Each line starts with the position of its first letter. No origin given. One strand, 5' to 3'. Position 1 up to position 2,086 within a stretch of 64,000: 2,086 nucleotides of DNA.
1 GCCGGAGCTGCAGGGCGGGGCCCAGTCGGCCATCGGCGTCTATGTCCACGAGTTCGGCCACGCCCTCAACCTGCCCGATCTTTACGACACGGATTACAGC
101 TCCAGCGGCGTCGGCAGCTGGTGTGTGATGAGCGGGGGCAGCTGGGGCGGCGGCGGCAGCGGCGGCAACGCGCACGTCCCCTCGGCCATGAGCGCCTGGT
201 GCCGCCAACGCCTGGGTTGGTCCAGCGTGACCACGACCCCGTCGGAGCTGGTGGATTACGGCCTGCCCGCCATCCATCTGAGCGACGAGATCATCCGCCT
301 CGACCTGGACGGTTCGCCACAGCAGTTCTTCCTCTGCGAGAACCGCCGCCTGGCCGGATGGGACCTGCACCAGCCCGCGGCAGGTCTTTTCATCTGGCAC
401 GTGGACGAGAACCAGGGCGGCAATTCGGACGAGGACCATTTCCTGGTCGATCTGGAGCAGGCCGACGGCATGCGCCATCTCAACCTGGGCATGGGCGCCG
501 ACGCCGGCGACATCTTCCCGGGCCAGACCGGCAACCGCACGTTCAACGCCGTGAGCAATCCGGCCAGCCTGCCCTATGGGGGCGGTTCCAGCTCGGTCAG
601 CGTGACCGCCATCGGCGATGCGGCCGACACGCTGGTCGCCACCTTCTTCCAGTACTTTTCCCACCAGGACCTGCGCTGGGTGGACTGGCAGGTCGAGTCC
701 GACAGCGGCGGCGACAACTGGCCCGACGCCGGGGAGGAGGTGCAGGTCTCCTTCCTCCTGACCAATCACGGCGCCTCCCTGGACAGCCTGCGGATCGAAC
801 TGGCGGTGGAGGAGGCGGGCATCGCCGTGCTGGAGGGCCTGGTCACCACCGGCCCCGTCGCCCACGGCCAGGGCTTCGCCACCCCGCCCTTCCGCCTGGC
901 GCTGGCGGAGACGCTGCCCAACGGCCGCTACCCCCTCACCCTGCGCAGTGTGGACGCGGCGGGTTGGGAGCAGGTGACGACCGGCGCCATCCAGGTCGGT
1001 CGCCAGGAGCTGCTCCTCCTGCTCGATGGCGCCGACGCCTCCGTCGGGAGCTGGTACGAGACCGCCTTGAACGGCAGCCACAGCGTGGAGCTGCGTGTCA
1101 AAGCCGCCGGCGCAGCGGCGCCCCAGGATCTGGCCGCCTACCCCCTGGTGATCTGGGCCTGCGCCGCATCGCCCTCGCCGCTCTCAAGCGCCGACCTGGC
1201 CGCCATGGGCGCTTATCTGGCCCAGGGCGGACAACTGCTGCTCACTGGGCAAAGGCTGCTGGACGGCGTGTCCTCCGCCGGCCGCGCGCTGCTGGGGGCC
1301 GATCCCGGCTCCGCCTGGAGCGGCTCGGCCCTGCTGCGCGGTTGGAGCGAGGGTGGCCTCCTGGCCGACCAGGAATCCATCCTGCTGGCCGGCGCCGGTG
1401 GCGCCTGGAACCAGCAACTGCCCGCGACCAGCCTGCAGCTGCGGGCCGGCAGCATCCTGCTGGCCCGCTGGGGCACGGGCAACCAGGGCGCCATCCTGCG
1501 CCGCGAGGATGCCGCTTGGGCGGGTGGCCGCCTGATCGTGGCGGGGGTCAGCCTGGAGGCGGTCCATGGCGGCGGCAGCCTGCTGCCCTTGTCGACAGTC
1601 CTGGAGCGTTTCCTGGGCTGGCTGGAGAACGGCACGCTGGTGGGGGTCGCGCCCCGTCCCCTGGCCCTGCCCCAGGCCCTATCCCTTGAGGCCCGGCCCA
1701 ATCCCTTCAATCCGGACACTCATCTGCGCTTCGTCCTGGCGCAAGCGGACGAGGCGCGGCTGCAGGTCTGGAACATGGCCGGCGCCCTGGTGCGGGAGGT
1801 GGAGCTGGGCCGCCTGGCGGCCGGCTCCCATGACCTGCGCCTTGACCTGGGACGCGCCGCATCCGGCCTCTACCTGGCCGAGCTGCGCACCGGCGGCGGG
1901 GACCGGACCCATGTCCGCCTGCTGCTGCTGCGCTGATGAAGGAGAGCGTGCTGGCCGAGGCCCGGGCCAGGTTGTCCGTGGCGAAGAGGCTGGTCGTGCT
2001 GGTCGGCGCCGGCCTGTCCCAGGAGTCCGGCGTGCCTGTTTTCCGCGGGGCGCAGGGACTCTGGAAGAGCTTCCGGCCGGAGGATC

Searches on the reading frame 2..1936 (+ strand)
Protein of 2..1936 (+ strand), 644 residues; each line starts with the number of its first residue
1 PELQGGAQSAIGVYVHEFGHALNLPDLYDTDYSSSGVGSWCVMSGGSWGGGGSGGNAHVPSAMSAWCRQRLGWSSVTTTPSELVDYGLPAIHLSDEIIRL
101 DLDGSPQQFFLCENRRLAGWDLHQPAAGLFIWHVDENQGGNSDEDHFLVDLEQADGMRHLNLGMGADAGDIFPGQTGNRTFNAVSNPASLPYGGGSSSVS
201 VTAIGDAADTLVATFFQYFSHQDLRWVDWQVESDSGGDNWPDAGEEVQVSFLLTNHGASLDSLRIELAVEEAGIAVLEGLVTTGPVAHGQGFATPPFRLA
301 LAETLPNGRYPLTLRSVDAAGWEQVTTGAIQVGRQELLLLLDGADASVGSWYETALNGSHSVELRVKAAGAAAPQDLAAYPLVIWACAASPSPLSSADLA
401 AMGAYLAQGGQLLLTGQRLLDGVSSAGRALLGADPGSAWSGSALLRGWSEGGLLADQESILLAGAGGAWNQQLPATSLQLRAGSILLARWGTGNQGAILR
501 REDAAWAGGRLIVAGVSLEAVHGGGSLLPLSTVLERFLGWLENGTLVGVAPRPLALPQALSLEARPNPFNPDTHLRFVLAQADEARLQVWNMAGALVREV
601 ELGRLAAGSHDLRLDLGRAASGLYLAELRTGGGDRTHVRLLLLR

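Call 53: search_protein_families(library=pfam, proteins=[window:2-1936:+], max_evalue=0.0001)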
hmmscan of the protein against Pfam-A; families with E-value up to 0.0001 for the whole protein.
window:2-1936:+ (644 aa): 2 families
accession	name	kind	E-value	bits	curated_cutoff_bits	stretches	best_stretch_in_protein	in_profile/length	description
PF05547.17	Peptidase_M6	-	6.2e-15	55.7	22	1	8-73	223-293/294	Immune inhibitor A peptidase M6, catalytic domain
PF13860.13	FlgD_ig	-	5.2e-05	23.6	27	0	580-626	20-65/79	FlgD Ig-like domain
